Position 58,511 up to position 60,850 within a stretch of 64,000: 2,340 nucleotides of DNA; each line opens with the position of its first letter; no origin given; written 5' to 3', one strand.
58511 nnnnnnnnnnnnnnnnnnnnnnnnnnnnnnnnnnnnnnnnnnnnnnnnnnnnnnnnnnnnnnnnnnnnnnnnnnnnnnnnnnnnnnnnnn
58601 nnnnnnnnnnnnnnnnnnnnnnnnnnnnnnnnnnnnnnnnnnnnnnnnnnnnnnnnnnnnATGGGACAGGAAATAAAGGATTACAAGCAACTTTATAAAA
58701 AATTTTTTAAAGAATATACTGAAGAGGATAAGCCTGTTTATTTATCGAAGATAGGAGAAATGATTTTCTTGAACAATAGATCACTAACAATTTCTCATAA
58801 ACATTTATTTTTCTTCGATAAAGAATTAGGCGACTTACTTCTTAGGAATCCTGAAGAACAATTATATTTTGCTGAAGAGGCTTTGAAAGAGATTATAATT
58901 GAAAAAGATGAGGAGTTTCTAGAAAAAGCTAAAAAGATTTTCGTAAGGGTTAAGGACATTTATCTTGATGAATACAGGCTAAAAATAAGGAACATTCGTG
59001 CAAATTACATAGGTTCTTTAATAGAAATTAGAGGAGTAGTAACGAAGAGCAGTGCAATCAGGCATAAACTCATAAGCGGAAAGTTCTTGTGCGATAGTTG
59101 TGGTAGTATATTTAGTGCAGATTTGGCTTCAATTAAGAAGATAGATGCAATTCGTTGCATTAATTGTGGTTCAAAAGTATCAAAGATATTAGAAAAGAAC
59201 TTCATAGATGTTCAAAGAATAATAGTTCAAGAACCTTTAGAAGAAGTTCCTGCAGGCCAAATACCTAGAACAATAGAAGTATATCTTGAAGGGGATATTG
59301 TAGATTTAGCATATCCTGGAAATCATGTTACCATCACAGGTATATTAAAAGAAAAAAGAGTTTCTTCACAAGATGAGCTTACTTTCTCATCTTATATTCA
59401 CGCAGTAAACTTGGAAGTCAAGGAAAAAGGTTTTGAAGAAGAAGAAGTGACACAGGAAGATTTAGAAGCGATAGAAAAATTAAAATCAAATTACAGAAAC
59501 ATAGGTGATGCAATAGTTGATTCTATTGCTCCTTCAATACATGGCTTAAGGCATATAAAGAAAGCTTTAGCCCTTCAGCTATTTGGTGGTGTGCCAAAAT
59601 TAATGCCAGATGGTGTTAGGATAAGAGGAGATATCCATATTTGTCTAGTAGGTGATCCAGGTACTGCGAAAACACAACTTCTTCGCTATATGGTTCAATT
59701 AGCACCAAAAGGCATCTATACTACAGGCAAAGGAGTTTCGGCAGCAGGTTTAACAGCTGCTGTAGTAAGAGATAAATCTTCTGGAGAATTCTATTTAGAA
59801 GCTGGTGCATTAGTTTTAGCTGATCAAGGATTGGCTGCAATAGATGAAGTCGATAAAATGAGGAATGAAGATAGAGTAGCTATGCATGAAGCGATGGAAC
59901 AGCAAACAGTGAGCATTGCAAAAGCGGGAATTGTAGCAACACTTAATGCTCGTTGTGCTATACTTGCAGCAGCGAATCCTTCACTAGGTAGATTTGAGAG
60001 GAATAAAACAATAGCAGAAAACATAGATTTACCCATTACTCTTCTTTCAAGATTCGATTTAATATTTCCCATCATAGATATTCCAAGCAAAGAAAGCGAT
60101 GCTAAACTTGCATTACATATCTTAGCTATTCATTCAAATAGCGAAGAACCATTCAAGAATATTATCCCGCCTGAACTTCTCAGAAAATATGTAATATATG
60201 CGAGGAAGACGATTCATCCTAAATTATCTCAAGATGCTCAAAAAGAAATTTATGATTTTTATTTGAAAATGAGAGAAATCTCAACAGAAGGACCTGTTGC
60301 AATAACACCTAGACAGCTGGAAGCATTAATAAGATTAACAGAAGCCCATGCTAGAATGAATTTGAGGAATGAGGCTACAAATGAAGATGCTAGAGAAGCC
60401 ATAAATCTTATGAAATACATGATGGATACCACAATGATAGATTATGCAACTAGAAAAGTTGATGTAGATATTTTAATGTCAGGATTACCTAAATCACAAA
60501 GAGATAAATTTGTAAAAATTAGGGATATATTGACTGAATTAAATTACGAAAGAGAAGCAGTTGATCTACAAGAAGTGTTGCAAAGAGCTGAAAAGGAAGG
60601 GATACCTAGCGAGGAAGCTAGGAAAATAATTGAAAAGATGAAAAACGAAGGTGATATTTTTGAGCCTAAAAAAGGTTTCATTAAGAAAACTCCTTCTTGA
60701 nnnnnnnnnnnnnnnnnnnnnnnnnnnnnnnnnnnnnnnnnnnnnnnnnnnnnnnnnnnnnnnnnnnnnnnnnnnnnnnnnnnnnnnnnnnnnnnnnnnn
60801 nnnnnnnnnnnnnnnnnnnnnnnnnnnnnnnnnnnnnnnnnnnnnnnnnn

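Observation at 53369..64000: Replication and repair super-cluster: orc1 / wHTH / rfcS / rfcL ... GINS / mcm / hel308 / mre11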

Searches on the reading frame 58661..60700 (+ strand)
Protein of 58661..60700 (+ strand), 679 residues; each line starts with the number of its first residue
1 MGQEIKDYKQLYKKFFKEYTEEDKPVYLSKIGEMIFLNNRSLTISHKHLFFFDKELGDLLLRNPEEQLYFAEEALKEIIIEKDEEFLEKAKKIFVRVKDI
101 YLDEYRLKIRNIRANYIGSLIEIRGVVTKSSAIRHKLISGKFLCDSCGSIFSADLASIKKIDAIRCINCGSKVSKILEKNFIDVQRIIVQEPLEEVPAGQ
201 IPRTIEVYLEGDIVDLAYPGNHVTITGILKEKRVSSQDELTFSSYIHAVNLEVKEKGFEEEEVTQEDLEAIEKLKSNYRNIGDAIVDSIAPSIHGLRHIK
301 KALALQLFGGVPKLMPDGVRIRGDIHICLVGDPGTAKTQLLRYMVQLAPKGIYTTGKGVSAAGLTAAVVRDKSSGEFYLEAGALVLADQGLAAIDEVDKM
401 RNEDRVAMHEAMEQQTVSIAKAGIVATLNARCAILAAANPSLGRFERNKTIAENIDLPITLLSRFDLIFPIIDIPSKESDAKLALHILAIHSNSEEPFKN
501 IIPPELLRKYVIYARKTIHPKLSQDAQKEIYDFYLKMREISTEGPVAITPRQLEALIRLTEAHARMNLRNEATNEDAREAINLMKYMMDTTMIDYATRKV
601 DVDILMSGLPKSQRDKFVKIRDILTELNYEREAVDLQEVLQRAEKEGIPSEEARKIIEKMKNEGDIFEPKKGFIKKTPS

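Call 6: search_protein_families(library=pfam, proteins=[window:58661-60700:+], max_evalue=0.01)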
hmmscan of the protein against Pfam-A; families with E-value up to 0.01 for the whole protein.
window:58661-60700:+ (679 aa): 10 families
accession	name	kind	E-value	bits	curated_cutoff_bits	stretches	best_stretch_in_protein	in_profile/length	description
PF00493.29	MCM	-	1.6e-97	325.5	23.3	1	268-491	2-224/224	MCM P-loop domain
PF17207.9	MCM_OB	-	1.2e-28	99.8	24.8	1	108-230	1-123/126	MCM OB domain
PF17855.7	MCM_lid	-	4.6e-28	98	27.4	1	505-586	1-85/87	MCM AAA-lid domain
PF14551.11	MCM_N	-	1.7e-12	48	24.9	1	10-98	2-94/95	MCM N-terminal domain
PF01078.27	Mg_chelatase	-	4.1e-08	33.3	20.3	1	377-442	95-160/207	Magnesium chelatase, subunit ChlI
PF07726.17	AAA_3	-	2.4e-06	27.9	27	1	326-440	1-112/131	ATPase family associated with various cellular activities (AAA)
PF07728.20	AAA_5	-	1.5e-05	25.4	22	1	326-441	1-124/139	AAA domain (dynein-related subfamily)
PF22798.2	DUF5817_CT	-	0.00039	20.6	29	1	632-668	11-47/54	DUF5817, C-terminal domain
PF21120.3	MCM_WH_arc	-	0.0044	17.5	26.1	1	615-675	1-63/63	Archaeal MCM, winged-helix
PF09723.15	Zn_ribbon_8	-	0.0044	17.4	34.4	1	142-176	6-40/41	Zinc ribbon domain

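Call 9: search_protein_families(library=ncbifam, proteins=[window:58661-60700:+], max_evalue=0.00001)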
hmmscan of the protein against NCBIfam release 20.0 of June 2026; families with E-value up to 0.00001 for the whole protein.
window:58661-60700:+ (679 aa): 1 family
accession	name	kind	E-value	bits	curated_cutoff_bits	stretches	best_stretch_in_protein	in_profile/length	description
NF040949.1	minchrom_main_MCM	domain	1.8e-251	836.2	940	1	10-676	3-681/682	minichromosome maintenance protein MCM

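Call 10: find_encoding_contigs(protein=window:58661-60700:+, flank=10000, max_places=6)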
Protein window:58661-60700:+ (679 aa): 14 contigs read that carry it; 6 places shown.
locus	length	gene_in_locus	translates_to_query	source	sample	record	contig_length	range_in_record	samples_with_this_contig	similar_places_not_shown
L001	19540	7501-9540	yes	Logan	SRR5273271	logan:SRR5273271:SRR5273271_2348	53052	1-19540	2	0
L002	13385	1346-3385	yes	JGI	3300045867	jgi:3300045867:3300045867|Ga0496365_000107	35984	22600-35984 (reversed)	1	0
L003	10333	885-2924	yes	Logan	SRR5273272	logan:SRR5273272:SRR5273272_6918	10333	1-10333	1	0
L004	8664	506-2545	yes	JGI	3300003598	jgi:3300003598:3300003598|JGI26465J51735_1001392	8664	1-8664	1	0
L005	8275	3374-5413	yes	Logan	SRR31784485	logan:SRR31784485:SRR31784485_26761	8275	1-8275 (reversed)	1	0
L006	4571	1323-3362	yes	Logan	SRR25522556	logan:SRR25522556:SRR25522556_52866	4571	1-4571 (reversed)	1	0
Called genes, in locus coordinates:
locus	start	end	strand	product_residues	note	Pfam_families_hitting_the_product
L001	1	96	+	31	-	?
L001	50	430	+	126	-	-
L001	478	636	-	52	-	-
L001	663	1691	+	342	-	PF08240:ADH_N, PF00107:ADH_zinc_N, PF13602:ADH_zinc_N_2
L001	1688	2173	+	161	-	PF02926:THUMP (weak)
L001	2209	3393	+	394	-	PF13191:AAA_16 (faint), PF05729:NACHT (faint), PF13401:AAA_22, PF22703:Cdc6_lid, PF09079:WHD_Cdc6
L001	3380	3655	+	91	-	-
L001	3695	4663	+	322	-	PF05496:RuvB_N (weak), PF04851:ResIII (faint), PF00004:AAA, PF13173:AAA_14 (weak), PF13177:DNA_pol3_delta2, PF21960:RCF1-5-like_lid, PF25361:AAA_lid_RFC1 (weak), PF08542:Rep_fac_C, +1 more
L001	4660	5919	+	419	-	PF06068:TIP49 (weak), PF00004:AAA, PF22608:DNAX_ATPase_lid (weak), PF21960:RCF1-5-like_lid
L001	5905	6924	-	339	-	PF00586:AIRS, PF02769:AIRS_C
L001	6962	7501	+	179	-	-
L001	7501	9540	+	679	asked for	PF14551:MCM_N, PF17207:MCM_OB, PF00493:MCM, PF07726:AAA_3 (weak), PF07728:AAA_5 (faint), PF01078:Mg_chelatase (weak), PF17855:MCM_lid, PF21100:WHD_MCM (weak)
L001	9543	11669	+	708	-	PF00270:DEAD, PF04851:ResIII, PF22527:DEXQc_Suv3, PF00271:Helicase_C, PF20470:HTH_61 (weak), PF21280:Helicase_dom4_arc, PF12826:HHH_2 (weak), PF14520:HHH_5 (weak), +1 more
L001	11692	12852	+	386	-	PF00149:Metallophos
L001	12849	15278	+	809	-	PF13476:AAA_23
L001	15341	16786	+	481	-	PF00171:Aldedh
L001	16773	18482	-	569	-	PF00501:AMP-binding, PF13193:AMP-binding_C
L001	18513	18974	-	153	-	-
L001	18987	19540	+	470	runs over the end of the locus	PF18458:XPB_DRD, PF04851:ResIII, PF00270:DEAD, PF13401:AAA_22 (faint), PF16203:ERCC3_RAD25_C, PF00271:Helicase_C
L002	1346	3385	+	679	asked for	PF14551:MCM_N, PF17207:MCM_OB, PF00493:MCM, PF07726:AAA_3 (weak), PF07728:AAA_5 (faint), PF01078:Mg_chelatase (weak), PF17855:MCM_lid, PF21100:WHD_MCM (weak)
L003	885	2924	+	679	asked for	PF14551:MCM_N, PF17207:MCM_OB, PF00493:MCM, PF07726:AAA_3 (weak), PF07728:AAA_5 (faint), PF01078:Mg_chelatase (weak), PF17855:MCM_lid, PF21100:WHD_MCM (weak)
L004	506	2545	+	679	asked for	PF14551:MCM_N, PF17207:MCM_OB, PF00493:MCM, PF07726:AAA_3 (weak), PF07728:AAA_5 (faint), PF01078:Mg_chelatase (weak), PF17855:MCM_lid, PF21100:WHD_MCM (weak)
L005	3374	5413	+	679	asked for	PF14551:MCM_N, PF17207:MCM_OB, PF00493:MCM, PF07726:AAA_3 (weak), PF07728:AAA_5 (faint), PF01078:Mg_chelatase (weak), PF17855:MCM_lid, PF21100:WHD_MCM (weak)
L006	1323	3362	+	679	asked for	PF14551:MCM_N, PF17207:MCM_OB, PF00493:MCM, PF07726:AAA_3 (weak), PF07728:AAA_5 (faint), PF01078:Mg_chelatase (weak), PF17855:MCM_lid, PF21100:WHD_MCM (weak)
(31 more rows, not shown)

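Call 11: find_related_loci(query=window:58661-60700:+, collection=genome_contigs, flank=10000)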
Query window:58661-60700:+ (679 aa) in genome_contigs; peptide patterns used: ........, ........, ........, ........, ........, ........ (x = any residue, [..] = any of these).
599 stretches matched a pattern (row limit reached: there are more); 543 encode a relative of the query (tblastn E <= 1e-3); the best 80 are kept; 80 distinct loci.
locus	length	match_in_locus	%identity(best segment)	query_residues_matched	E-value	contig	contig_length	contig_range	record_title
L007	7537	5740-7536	69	1-605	0e+0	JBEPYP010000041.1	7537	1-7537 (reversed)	MAG: Thermoproteota archaeon isolate 03V1_S199.concoct.120_sub NODE_5962_length_7537_cov_8.841026, whole genome shotgun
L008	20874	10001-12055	58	3-678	0e+0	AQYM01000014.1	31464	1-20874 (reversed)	Crenarchaeota archaeon SCGC AAA471-B05 YNPFFA_1DRAFT_contig_19.20_C, whole genome shotgun sequence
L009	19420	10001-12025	63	7-678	0e+0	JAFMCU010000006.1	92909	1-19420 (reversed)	MAG: Thermoprotei archaeon isolate CPBay_Spr30G08_23 NODE_35_length_92909_cov_7.901103, whole genome shotgun sequence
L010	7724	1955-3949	48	12-679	0e+0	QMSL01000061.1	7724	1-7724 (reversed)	MAG: Thermoprotei archaeon isolate B3_G16 B3_Guay16_scaffold_08509, whole genome shotgun sequence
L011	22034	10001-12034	47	6-677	0e+0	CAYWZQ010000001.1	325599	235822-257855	MAG TPA_asm: uncultured Nitrososphaerota archaeon isolate SRP141552_co1_135 genome assembly, contig: NODE_2_length_32559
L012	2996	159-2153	47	12-679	0e+0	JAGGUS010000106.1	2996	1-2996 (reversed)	MAG: Thermoprotei archaeon isolate AUK080 PB_MBMC_034_c_000000000218, whole genome shotgun sequence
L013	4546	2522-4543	47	14-679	0e+0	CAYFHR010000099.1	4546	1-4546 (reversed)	MAG TPA_asm: uncultured Thermoproteaceae archaeon isolate DRP004690_co1_14 genome assembly, contig: NODE_1637_length_454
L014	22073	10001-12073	48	1-677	0e+0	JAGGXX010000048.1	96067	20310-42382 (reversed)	MAG: Thermoprotei archaeon isolate AUK163 PB_MBMC_117_c_000000000002, whole genome shotgun sequence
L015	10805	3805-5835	46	4-676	4e-177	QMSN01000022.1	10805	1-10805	MAG: Thermoprotei archaeon isolate B19_G17 B19_Guay17_scaffold_01595, whole genome shotgun sequence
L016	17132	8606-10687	46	7-677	0e+0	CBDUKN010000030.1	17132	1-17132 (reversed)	MAG TPA_asm: uncultured Thermoprotei archaeon isolate SRR6823441_binner12_Refined_102 genome assembly, contig: ERZ174223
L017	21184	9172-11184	46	12-676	8e-174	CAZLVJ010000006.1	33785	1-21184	MAG TPA_asm: uncultured Nitrososphaerota archaeon isolate SRP104967_co1_61 genome assembly, contig: NODE_409_length_3378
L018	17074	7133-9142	46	12-676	2e-175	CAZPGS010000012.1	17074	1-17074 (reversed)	MAG TPA_asm: uncultured Nitrososphaerota archaeon isolate SRP104967_co1_46 genome assembly, contig: NODE_1115_length_170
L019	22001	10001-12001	44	16-677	3e-167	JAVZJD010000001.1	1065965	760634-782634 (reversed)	MAG: Candidatus Bathyarchaeia archaeon isolate DRTY-6_201901_bins_74 DRTY-6_201901_bins_74_scaffold_1, whole genome shot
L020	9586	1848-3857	42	3-677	1e-166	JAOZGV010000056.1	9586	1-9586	MAG: Candidatus Bathyarchaeota archaeon isolate DVMM_2 S190cm_k147_4765256, whole genome shotgun sequence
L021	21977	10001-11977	44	27-679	4e-166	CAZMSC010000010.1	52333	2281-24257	MAG TPA_asm: uncultured Candidatus Bathyarchaeia archaeon isolate SRP104967_co1_102 genome assembly, contig: NODE_167_le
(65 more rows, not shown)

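Call 46: find_homologous_proteins(query=L001:11692-12852:+, max_evalue=1e-10)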
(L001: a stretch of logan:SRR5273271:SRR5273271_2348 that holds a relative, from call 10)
Query L001:11692-12852:+ (386 aa): 281 proteins with E <= 1e-10 among 4008 candidates; the best 120 are listed.
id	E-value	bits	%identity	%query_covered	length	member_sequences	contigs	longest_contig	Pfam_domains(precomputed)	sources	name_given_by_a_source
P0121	4.0e-246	834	99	100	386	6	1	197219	PF00149.34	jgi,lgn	jgi:exonuclease SbcD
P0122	1.1e-222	757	88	100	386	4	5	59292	PF00149.34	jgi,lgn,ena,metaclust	metaclust:\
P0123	1.1e-144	500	61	100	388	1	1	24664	PF00149.34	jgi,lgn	-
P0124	2.7e-142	492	56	99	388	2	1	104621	PF00149.34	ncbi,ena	-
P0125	1.3e-138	480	59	99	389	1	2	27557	PF00149.34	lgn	-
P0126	1.4e-134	467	86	64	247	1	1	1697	-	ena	-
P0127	1.9e-129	450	57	99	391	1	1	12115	PF00149.34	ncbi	-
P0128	8.3e-124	431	54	99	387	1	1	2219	PF12850.13,PF00149.34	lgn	-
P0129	2.9e-115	403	50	99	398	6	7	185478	PF00149.34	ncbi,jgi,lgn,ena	-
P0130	1.4e-111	391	50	99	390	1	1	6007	PF00149.34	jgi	-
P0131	1.0e-110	388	49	99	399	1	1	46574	PF00149.34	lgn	-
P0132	3.8e-109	383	51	99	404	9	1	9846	PF00149.34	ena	-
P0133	1.2e-96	342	47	99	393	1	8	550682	PF00149.34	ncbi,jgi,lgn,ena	jgi:exonuclease SbcD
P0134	4.5e-91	324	46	99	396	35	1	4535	PF00149.34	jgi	jgi:exonuclease SbcD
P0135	3.0e-57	212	44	76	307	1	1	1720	-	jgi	jgi:exonuclease SbcD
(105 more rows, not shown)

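Call 47: search_protein_families(library=ncbifam, proteins=[L001:12849-15278:+, L001:11692-12852:+], max_evalue=0.001)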
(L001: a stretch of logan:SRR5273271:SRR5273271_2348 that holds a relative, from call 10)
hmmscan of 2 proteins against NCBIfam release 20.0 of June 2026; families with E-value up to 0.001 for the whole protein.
L001:12849-15278:+ (809 aa): 22 families
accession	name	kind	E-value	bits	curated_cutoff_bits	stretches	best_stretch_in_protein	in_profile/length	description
NF041034.1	Rad50_Sulf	equivalog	6.4e-44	150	1000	3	1-356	1-350/872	DNA double-strand break repair ATPase Rad50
TIGR00618.1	sbcc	subfamily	8.6e-42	143.1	478.5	2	1-305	1-327/1043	exonuclease subunit SbcC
NF003034.1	PRK03918.1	equivalog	2.3e-37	128.4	700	3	1-401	1-388/878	DNA double-strand break repair ATPase Rad50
NF002244.0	PRK01156.1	equivalog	6.5e-33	113.9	847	3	1-191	1-185/895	DNA double-strand break repair ATPase Rad50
NF041035.1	Rad50_Halo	equivalog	2.9e-29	102.1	1000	1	1-455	1-446/883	DNA double-strand break repair ATPase Rad50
NF002572.0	PRK02224.1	equivalog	5.5e-26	91.1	1087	1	1-307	1-293/888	DNA double-strand break repair ATPase Rad50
NF041751.2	sbcc_Staph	equivalog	1.6e-15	56.2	920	2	1-200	1-207/1007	exonuclease subunit SbcC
NF045487.1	ASRP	equivalog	2.5e-14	52.8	300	2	323-568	207-471/593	archaea-specific SMC-related protein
NF053563.1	Rkd4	equivalog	2e-09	36.1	860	1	1-558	1-591/747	arcadin-4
NF041752.4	sbcc_Bac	equivalog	7.2e-08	30.8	1420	2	706-784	1026-1104/1130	exonuclease subunit SbcC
TIGR02169.1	SMC_prok_A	equivalog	1.8e-07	29.3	729.4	0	426-639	732-943/1165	chromosome segregation protein SMC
NF045780.1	TrlF_fam_ATP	equivalog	1.1e-06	27.7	350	0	301-541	451-709/944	TrlF family AAA-like ATPase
NF008105.0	PRK10851.1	equivalog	4.1e-06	25.7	502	0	690-782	115-199/362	sulfate/thiosulfate ABC transporter ATP-binding protein CysA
TIGR02168.1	SMC_prok_B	equivalog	5.8e-06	24.3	567.35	0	169-397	233-506/1181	chromosome segregation protein SMC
TIGR00968.1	3a0106s01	subfamily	7.8e-06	25.6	342.75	0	684-775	102-184/237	sulfate ABC transporter ATP-binding protein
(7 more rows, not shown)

L001:11692-12852:+ (386 aa): 10 families
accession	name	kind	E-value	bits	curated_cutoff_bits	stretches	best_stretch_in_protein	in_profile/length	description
TIGR00619.1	sbcd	subfamily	1.2e-33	116.9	77.65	1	2-245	1-251/252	exonuclease subunit SbcD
NF041753.2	sbcd_Staph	equivalog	4.9e-22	78.3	480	1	3-336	2-328/375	exonuclease subunit SbcD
NF008206.2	PRK10966.1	equivalog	4e-20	72.3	450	2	2-107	1-102/380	exonuclease subunit SbcD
NF041030.1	Mre11_Halo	equivalog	5.1e-17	62.1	550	1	1-103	1-96/361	DNA double-strand break repair protein Mre11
NF041031.1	Mre11_Sulfo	equivalog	6.1e-14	52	500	1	4-376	2-360/374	DNA double-strand break repair protein Mre11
NF041029.1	Mre11_Pyroc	equivalog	2.1e-13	49.9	600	1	3-102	2-94/438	DNA double-strand break repair protein Mre11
NF041754.1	sbcd_Bac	equivalog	2.7e-11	43.3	750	1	2-264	1-273/390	exonuclease subunit SbcD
TIGR00583.1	mre11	equivalog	3.5e-05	23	434.6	1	3-73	5-67/405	DNA repair protein (mre11)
TIGR04123.1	P_estr_lig_assc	hypoth_equivalog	0.00016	21.2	150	1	7-104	26-119/207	ligase-associated DNA damage response endonuclease PdeM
TIGR03729.1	acc_ester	subfamily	0.00043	19.8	148.25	0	39-130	23-109/239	putative phosphoesterase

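Call 48: find_encoding_contigs(protein=P0125, flank=10000, max_places=2)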
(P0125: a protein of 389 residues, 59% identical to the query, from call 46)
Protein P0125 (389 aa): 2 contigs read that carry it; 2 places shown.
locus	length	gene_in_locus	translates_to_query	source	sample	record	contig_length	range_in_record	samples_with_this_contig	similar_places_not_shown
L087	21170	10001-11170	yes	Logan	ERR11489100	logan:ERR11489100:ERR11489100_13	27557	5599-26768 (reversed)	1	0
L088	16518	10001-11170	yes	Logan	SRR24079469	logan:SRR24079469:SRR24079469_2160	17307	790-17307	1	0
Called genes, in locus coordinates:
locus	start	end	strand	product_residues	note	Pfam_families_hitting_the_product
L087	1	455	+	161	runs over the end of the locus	PF02926:THUMP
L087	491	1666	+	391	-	PF13401:AAA_22, PF22703:Cdc6_lid, PF09079:WHD_Cdc6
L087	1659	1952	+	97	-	-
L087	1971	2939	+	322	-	PF05496:RuvB_N (faint), PF20720:nSTAND3 (faint), PF00004:AAA, PF13173:AAA_14 (weak), PF13177:DNA_pol3_delta2, PF21960:RCF1-5-like_lid, PF25361:AAA_lid_RFC1 (weak), PF08542:Rep_fac_C, +1 more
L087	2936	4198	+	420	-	PF05496:RuvB_N (weak), PF06068:TIP49 (faint), PF00004:AAA, PF22608:DNAX_ATPase_lid (weak), PF21960:RCF1-5-like_lid (weak)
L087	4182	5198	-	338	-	PF00586:AIRS, PF02769:AIRS_C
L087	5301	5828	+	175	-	PF05916:Sld5 (weak)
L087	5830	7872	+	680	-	PF14551:MCM_N, PF17207:MCM_OB, PF00493:MCM, PF07726:AAA_3, PF07728:AAA_5 (weak), PF01078:Mg_chelatase (weak), PF17855:MCM_lid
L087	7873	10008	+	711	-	PF00270:DEAD, PF04851:ResIII, PF22527:DEXQc_Suv3, PF00271:Helicase_C, PF21280:Helicase_dom4_arc, PF25453:DUF7898 (weak), PF12826:HHH_2 (weak), PF14520:HHH_5 (weak), +1 more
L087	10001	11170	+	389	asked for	PF00149:Metallophos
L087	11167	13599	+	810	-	PF02463:SMC_N (weak), PF13476:AAA_23, PF13514:AAA_27 (weak), PF13166:AAA_13 (weak)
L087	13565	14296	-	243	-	PF01925:TauE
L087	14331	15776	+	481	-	PF00171:Aldedh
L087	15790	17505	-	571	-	PF00501:AMP-binding, PF13193:AMP-binding_C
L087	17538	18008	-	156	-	-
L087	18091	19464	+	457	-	PF18458:XPB_DRD, PF00270:DEAD, PF04851:ResIII, PF16203:ERCC3_RAD25_C, PF00271:Helicase_C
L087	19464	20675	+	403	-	PF05626:DUF790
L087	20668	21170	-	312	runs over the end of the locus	PF01012:ETF, PF00766:ETF_alpha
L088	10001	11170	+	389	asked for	PF00149:Metallophos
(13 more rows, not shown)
